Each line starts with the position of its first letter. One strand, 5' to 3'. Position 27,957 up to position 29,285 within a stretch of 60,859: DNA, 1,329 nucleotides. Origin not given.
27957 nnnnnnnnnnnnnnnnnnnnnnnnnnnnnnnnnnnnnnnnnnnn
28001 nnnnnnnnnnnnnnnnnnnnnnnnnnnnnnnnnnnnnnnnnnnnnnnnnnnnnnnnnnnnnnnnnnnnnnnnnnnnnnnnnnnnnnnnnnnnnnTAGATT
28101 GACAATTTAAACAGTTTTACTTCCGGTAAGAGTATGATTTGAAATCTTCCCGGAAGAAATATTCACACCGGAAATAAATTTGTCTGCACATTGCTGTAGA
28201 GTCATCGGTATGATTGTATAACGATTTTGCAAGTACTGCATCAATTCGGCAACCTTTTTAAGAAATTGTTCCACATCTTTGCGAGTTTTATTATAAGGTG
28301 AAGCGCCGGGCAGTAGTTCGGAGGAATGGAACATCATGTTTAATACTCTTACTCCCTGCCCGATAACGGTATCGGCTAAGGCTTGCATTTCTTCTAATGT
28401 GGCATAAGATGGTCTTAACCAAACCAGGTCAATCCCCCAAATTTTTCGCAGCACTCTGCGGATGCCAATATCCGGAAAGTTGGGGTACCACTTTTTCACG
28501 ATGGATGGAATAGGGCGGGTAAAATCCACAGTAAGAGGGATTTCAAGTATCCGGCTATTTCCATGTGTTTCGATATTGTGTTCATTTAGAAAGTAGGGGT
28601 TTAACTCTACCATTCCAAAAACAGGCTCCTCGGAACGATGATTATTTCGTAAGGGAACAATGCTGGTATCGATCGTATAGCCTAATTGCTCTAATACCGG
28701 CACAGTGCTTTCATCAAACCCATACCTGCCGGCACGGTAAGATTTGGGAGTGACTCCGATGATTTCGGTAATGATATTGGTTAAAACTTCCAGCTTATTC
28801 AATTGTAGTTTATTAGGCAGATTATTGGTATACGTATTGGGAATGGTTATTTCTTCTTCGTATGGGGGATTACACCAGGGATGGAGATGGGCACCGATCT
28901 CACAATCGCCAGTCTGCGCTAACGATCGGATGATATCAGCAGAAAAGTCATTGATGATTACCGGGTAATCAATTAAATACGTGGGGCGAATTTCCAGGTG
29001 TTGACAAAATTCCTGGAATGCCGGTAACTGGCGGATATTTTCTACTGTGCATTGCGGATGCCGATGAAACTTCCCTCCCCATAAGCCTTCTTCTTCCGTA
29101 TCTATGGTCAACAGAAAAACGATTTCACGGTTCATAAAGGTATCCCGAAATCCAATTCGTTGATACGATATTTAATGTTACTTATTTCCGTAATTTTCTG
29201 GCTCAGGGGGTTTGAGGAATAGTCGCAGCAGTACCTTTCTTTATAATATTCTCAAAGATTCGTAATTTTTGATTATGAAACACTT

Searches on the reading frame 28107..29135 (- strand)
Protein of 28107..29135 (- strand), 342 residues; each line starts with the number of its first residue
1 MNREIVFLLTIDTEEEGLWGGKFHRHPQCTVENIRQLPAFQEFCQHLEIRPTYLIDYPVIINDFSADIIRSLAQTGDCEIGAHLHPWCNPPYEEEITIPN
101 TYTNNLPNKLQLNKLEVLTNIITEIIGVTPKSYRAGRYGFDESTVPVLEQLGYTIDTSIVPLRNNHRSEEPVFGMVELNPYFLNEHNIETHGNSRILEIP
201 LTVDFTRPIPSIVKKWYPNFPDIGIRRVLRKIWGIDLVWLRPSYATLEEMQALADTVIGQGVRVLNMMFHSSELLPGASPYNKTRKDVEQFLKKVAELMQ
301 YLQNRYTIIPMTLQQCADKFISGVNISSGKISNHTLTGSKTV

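Call 13: search_protein_families(library=pfam, proteins=[window:28107-29135:-], max_evalue=0.001)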
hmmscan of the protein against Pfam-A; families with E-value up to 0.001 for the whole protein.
window:28107-29135:- (342 aa): 1 family
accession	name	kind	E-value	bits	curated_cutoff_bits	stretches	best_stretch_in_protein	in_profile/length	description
PF01522.26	Polysacc_deac_1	-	0.00034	21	23.1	0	66-154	48-122/124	Polysaccharide deacetylase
